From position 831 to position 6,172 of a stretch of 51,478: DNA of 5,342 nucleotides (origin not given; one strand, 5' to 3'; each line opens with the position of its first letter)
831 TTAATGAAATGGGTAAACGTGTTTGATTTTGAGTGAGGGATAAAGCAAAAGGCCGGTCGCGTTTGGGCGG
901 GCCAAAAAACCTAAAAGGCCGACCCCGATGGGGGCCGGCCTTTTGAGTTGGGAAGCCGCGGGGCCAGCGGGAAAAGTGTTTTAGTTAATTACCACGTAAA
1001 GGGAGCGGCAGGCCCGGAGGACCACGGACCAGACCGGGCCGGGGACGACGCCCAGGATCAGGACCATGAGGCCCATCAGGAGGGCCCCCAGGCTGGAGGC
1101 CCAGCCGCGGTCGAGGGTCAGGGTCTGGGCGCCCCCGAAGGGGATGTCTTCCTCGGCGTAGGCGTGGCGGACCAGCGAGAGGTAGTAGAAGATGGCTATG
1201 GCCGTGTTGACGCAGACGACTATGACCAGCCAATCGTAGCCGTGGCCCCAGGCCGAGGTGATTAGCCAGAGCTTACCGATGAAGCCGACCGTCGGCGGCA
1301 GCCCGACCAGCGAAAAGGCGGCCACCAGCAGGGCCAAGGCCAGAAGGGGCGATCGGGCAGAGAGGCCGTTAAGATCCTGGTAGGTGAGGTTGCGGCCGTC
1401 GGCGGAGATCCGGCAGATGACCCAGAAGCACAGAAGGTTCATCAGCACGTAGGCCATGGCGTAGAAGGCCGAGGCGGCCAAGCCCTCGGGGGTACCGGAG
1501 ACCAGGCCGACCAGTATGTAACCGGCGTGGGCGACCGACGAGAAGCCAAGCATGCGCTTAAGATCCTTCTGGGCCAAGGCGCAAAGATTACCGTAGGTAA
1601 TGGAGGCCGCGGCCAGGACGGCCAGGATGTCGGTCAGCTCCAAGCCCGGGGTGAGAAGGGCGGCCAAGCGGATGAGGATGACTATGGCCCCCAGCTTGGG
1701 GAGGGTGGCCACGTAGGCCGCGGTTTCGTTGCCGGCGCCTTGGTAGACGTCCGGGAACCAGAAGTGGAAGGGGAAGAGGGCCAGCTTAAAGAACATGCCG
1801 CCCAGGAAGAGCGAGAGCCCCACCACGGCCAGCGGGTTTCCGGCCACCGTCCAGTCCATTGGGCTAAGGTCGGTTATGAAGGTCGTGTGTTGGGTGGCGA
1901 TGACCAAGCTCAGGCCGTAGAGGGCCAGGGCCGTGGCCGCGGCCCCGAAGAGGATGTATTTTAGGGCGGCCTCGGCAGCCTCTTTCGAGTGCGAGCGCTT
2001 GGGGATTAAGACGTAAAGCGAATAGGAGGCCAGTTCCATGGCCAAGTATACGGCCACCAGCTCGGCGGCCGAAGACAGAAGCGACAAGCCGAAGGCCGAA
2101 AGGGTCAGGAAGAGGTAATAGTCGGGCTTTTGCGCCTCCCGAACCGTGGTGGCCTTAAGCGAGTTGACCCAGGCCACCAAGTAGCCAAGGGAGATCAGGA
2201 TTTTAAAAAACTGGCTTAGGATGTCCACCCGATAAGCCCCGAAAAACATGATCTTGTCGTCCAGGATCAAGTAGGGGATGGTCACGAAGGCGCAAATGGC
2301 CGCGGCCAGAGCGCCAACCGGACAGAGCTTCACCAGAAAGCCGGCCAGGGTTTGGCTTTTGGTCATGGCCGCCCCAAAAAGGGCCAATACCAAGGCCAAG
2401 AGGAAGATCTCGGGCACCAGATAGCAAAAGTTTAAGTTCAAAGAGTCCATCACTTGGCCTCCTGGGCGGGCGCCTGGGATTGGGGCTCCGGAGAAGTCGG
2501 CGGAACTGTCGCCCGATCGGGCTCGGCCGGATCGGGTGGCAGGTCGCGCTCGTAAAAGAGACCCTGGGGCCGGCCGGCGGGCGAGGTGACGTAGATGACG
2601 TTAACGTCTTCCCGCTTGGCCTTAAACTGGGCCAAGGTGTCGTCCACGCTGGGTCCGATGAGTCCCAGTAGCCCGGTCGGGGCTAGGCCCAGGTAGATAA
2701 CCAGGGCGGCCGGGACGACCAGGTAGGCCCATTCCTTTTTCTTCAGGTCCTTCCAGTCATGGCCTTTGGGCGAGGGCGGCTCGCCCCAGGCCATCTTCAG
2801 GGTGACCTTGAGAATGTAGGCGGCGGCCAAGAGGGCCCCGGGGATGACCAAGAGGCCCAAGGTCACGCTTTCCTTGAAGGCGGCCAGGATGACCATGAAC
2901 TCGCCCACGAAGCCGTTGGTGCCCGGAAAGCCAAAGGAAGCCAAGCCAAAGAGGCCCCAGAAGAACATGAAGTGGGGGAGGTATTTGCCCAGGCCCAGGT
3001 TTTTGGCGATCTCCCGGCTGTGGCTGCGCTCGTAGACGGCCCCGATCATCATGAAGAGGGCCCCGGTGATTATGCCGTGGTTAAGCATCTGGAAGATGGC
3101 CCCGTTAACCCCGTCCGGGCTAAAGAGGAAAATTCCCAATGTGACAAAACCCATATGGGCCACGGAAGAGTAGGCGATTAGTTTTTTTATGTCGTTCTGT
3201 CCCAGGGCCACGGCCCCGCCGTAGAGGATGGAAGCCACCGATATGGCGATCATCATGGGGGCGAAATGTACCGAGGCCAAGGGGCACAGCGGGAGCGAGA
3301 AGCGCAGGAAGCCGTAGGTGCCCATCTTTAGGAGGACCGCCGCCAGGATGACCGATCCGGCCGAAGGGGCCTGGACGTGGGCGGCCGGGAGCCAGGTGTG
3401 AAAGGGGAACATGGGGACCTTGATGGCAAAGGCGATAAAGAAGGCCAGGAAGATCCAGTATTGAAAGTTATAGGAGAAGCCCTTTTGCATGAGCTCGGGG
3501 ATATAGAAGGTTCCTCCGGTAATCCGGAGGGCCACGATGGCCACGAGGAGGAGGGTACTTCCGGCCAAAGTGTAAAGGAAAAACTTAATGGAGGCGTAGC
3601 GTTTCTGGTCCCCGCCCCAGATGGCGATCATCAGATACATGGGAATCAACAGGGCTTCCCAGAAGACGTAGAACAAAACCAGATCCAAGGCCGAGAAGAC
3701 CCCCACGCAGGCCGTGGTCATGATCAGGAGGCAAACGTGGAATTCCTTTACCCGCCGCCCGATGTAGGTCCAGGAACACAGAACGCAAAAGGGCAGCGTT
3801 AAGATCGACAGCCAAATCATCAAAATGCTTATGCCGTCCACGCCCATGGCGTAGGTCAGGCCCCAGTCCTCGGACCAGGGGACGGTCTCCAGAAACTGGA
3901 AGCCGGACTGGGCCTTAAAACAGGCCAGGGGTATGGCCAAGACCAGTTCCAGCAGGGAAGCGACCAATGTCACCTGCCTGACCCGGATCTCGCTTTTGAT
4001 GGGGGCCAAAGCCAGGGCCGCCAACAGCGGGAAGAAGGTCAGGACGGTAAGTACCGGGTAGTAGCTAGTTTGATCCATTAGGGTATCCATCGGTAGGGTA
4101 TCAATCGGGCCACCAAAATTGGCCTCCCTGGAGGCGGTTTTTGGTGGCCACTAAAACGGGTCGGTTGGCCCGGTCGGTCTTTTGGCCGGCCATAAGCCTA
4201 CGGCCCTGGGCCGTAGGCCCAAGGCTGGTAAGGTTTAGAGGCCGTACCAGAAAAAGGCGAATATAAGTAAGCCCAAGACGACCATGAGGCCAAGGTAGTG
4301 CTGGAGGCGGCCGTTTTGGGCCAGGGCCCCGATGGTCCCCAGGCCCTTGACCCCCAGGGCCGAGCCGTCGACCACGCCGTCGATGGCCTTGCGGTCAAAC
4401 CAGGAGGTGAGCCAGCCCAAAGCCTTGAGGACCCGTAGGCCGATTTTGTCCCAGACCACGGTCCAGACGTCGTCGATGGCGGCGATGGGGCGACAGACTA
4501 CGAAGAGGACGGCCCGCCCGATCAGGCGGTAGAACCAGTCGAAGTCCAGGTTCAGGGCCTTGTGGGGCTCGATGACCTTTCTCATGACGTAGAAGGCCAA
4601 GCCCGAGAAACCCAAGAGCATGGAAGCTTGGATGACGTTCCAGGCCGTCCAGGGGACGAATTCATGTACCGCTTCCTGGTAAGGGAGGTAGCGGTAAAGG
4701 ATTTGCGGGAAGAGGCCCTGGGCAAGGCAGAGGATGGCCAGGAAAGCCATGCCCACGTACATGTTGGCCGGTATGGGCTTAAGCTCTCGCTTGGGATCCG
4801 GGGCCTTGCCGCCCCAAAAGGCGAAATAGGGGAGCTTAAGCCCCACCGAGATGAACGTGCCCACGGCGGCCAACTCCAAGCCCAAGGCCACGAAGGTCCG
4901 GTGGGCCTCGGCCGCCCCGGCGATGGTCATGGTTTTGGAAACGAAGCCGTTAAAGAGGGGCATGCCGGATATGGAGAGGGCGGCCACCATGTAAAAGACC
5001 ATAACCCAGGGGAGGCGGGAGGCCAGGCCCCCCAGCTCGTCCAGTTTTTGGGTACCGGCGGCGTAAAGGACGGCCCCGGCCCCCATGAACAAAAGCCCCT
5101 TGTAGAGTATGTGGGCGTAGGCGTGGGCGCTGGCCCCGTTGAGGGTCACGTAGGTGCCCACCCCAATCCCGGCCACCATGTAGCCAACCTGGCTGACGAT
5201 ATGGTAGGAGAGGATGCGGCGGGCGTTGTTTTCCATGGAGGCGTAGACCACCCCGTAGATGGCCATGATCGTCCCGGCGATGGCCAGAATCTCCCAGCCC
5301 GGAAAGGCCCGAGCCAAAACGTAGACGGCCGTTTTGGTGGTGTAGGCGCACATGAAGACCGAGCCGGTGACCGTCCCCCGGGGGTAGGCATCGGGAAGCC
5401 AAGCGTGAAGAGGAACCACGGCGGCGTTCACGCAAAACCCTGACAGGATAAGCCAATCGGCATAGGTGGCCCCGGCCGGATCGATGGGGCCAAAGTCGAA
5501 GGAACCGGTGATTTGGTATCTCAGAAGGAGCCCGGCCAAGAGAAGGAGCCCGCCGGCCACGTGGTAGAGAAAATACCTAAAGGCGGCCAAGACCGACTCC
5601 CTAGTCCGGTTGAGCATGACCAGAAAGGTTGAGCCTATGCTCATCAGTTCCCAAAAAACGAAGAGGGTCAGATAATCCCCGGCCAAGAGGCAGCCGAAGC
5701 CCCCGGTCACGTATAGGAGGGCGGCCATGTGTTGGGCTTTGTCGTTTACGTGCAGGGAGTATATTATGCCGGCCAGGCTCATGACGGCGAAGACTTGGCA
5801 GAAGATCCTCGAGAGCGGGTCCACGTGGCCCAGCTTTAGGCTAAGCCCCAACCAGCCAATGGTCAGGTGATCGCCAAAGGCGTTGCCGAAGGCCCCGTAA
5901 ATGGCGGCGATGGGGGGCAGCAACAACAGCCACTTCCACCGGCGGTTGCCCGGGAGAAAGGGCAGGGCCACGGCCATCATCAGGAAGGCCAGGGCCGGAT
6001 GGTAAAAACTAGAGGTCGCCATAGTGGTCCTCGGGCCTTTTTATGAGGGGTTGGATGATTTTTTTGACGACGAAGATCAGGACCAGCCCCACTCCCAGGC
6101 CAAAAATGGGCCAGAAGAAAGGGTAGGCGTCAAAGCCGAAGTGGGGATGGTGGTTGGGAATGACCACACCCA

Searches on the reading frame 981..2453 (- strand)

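Call 84: search_protein_families(library=pfam, proteins=[window:981-2453:-], max_evalue=0.0001)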
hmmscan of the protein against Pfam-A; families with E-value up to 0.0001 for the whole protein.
window:981-2453:- (490 aa): 1 family
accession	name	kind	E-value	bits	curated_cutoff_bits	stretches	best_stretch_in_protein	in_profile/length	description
PF00361.26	Proton_antipo_M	-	8.3e-60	202.9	21.5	1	129-419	1-293/294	NADH:quinone oxidoreductase/Mrp antiporter, TM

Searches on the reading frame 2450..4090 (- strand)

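Call 84: search_protein_families(library=pfam, proteins=[window:2450-4090:-], max_evalue=0.0001)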
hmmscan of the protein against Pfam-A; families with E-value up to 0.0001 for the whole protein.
window:2450-4090:- (546 aa): 1 family
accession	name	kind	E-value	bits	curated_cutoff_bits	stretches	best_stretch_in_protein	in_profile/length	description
PF00361.26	Proton_antipo_M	-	8.2e-77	258.7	21.5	1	134-415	1-286/294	NADH:quinone oxidoreductase/Mrp antiporter, TM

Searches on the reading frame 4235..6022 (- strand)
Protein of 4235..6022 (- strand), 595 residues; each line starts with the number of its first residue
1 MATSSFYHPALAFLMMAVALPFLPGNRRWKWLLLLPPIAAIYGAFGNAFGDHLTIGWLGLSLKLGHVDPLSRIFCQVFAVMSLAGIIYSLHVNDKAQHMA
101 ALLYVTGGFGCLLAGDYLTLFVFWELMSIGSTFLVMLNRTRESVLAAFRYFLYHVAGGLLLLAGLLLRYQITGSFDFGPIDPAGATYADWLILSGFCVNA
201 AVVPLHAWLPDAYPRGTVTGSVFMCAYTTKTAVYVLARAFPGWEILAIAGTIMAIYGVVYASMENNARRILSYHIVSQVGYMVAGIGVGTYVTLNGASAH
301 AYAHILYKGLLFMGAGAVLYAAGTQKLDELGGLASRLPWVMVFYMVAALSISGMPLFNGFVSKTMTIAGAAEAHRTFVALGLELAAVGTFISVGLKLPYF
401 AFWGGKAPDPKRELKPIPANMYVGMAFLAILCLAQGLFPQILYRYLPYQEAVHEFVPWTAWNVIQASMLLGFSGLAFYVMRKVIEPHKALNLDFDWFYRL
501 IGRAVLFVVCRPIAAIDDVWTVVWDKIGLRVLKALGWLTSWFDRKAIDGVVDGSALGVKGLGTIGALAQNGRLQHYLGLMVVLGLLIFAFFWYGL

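Call 84: search_protein_families(library=pfam, proteins=[window:4235-6022:-], max_evalue=0.0001)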
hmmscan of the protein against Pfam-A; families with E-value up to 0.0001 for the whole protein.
window:4235-6022:- (595 aa): 1 family
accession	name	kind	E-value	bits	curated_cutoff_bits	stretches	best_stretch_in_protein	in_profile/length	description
PF00361.26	Proton_antipo_M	-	8.5e-47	160.2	21.5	1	114-380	1-285/294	NADH:quinone oxidoreductase/Mrp antiporter, TM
